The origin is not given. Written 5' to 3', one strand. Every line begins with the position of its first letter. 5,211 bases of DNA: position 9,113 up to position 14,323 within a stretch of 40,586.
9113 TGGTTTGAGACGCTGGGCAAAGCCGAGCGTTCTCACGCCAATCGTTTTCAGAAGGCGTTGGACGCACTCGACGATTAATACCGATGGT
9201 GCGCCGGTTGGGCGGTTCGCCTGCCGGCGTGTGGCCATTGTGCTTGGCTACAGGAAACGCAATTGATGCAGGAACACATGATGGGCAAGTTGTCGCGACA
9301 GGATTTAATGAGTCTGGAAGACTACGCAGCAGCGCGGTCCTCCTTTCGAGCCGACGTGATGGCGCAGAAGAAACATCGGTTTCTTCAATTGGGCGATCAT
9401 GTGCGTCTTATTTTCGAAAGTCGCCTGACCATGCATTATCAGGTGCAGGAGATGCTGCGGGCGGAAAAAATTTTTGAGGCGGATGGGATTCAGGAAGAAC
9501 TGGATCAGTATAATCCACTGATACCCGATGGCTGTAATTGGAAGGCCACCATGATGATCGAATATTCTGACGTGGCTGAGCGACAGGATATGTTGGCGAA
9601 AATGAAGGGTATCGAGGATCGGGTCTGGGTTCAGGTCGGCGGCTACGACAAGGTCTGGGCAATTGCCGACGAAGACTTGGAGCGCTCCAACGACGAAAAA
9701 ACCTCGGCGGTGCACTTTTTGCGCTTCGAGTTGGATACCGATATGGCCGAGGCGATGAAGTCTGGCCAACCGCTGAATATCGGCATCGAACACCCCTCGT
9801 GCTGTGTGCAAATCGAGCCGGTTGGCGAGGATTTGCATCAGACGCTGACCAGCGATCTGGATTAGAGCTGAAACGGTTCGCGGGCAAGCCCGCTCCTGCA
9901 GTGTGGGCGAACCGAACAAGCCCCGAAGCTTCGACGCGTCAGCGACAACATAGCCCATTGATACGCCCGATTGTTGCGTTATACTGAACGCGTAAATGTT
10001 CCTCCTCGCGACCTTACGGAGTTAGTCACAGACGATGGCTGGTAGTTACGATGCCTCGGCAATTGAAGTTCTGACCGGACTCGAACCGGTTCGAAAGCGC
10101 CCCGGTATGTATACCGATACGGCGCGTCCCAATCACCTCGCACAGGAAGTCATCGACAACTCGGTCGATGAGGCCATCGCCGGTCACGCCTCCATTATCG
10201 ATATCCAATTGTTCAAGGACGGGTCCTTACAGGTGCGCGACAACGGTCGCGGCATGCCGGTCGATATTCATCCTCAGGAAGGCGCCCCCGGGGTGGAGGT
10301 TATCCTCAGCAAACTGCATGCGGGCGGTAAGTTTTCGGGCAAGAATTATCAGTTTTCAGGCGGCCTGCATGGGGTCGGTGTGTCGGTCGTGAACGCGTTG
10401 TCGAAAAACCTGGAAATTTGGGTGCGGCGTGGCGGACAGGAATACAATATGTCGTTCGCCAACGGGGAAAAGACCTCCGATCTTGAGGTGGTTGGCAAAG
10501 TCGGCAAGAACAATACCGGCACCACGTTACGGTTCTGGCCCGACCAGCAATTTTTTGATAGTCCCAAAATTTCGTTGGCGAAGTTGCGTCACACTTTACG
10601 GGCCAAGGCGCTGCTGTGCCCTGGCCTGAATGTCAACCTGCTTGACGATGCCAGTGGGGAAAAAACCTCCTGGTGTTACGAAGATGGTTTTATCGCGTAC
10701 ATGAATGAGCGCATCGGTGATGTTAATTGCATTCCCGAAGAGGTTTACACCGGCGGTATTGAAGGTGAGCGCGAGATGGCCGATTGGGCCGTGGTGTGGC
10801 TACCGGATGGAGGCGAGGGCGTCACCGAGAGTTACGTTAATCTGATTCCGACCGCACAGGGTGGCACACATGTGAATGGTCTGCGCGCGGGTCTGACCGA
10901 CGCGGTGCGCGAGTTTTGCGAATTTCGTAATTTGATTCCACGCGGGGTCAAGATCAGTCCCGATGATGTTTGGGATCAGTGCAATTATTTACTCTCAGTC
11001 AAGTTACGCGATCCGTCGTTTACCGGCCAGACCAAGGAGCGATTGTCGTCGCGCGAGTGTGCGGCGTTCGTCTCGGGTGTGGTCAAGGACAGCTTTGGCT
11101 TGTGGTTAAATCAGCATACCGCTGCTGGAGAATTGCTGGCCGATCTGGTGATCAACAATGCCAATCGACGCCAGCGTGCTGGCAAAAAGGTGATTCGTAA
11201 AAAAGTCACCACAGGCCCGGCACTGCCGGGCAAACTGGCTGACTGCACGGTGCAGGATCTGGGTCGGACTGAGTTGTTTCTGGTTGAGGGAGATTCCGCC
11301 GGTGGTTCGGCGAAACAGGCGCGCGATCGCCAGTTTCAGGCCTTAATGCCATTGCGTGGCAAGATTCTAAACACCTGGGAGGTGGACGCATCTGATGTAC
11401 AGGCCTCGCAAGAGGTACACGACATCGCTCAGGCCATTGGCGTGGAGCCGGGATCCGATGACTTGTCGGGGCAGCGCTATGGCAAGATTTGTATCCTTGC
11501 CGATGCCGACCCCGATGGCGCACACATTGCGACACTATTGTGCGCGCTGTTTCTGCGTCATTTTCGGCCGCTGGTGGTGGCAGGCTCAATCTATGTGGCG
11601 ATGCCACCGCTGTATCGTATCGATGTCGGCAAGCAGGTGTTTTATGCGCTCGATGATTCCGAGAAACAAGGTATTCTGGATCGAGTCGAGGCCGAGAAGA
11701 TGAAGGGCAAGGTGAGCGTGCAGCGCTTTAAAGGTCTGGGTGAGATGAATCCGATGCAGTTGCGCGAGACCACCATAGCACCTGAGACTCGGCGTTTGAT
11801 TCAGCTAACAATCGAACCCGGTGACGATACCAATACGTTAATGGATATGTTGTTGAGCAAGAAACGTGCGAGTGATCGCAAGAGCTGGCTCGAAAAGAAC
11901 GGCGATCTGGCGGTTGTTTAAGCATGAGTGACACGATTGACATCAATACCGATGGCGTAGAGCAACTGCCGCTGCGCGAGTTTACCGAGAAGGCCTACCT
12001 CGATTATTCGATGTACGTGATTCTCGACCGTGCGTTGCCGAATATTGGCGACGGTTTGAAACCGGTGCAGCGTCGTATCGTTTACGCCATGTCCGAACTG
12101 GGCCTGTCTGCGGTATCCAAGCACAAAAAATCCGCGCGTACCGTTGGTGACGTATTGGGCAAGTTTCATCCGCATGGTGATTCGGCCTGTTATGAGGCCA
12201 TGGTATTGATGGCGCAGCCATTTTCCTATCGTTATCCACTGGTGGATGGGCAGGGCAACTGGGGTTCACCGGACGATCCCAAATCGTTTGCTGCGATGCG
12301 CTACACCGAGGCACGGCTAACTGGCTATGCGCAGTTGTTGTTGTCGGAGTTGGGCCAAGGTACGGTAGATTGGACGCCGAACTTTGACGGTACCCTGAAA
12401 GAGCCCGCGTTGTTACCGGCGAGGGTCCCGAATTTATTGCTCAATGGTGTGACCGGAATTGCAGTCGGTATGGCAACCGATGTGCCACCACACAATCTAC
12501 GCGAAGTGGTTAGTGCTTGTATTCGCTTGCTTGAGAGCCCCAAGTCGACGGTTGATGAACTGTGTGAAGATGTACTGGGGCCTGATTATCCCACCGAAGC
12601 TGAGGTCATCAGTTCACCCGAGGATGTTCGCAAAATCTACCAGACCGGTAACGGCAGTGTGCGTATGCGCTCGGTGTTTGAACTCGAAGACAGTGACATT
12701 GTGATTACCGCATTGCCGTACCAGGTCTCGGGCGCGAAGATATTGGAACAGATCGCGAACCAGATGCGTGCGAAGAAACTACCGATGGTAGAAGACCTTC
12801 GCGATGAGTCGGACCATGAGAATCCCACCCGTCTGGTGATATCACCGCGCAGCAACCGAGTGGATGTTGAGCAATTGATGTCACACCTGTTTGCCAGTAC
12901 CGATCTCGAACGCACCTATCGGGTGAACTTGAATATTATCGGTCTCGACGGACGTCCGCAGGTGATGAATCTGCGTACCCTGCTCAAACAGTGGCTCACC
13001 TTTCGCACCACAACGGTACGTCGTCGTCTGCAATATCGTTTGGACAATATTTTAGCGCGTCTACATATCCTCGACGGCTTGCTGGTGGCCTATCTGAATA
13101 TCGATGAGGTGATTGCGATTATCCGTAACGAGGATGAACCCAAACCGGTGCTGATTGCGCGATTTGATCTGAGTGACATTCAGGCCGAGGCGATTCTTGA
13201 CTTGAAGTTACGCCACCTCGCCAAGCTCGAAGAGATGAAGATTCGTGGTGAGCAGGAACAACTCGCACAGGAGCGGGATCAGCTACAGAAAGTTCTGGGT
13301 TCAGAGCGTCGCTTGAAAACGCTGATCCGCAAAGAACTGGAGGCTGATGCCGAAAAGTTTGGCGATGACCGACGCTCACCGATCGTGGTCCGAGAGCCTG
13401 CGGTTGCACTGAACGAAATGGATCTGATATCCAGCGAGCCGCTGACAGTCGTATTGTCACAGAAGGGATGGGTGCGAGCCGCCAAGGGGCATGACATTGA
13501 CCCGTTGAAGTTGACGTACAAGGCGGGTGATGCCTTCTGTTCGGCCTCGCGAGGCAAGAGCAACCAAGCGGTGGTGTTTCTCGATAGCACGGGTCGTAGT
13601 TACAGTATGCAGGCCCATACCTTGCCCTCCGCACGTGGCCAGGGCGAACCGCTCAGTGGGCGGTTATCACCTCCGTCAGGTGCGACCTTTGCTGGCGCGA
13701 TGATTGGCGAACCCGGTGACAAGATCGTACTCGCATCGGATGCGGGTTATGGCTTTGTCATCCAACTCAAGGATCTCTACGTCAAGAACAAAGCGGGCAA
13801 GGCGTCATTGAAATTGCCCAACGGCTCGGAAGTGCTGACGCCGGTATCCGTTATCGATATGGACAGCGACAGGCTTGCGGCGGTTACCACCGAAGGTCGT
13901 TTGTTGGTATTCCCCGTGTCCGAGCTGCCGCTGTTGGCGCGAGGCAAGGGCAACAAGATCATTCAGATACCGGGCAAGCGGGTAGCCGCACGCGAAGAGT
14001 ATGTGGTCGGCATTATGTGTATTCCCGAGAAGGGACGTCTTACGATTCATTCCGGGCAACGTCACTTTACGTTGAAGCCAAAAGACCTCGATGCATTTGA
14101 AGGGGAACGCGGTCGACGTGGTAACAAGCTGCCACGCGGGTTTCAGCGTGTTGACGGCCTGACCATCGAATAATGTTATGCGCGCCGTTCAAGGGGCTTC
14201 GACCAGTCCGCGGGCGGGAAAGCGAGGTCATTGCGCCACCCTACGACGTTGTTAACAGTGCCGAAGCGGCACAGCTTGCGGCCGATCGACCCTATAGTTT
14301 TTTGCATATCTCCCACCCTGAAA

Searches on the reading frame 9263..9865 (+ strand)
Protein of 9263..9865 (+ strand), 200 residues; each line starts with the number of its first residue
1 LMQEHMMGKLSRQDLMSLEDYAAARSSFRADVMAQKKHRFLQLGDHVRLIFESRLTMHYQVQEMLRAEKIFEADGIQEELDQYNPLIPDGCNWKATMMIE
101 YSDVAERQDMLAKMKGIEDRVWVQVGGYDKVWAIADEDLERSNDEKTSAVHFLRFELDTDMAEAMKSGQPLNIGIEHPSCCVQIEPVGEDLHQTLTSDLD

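Call 72: search_protein_families(library=pfam, proteins=[window:9263-9865:+], max_evalue=0.00001)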
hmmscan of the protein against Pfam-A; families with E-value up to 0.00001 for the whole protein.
window:9263-9865:+ (200 aa): 1 family
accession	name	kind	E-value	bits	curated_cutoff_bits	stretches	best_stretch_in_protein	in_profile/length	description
PF12007.14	DUF3501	-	8.4e-69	231.8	25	1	9-199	1-187/187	Protein of unknown function (DUF3501)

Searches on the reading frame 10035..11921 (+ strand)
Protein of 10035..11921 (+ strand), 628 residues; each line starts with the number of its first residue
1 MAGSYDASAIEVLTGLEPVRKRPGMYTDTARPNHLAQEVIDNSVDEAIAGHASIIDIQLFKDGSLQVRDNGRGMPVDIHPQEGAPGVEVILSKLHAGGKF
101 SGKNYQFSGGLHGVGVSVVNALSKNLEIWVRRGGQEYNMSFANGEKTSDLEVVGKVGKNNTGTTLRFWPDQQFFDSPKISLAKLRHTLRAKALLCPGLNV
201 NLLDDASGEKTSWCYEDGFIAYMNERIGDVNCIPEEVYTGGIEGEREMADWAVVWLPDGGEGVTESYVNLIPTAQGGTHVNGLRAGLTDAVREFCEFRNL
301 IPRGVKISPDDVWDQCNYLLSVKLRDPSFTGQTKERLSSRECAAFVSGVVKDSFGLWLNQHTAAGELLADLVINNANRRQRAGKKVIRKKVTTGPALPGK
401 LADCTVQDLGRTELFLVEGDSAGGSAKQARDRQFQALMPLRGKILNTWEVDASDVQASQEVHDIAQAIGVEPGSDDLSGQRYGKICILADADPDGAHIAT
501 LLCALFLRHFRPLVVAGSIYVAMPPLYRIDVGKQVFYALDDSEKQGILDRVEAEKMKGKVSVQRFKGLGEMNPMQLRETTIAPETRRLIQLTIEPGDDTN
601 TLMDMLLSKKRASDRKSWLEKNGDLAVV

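Call 10: search_protein_families(library=pfam, proteins=[window:10035-11921:+], max_evalue=0.001)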
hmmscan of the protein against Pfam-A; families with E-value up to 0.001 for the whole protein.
window:10035-11921:+ (628 aa): 4 families
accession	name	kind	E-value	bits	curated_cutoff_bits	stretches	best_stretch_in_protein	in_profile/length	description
PF00204.31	DNA_gyraseB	-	7.9e-37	126.8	27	1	219-384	2-169/173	DNA gyrase B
PF00986.26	DNA_gyraseB_C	-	7.9e-24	84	29.8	1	558-620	2-63/63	DNA gyrase B subunit, carboxyl terminus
PF02518.31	HATPase_c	-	5.4e-14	53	26.4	1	28-170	2-108/111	Histidine kinase-, DNA gyrase B-, and HSP90-like ATPase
PF01751.28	Toprim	-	1.1e-12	48.4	23.1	1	413-507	1-81/96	Toprim domain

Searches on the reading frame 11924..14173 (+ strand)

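Call 10: search_protein_families(library=pfam, proteins=[window:11924-14173:+], max_evalue=0.001)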
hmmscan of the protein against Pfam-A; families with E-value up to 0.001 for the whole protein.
window:11924-14173:+ (749 aa): 2 families
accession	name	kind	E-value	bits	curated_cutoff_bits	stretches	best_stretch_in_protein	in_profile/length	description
PF00521.26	DNA_topoisoIV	-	3.9e-140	468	31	1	36-473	1-432/432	DNA gyrase/topoisomerase IV, subunit A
PF03989.18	DNA_gyraseA_C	-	6.2e-10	38.8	27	1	650-700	2-47/48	DNA gyrase C-terminal domain, beta-propeller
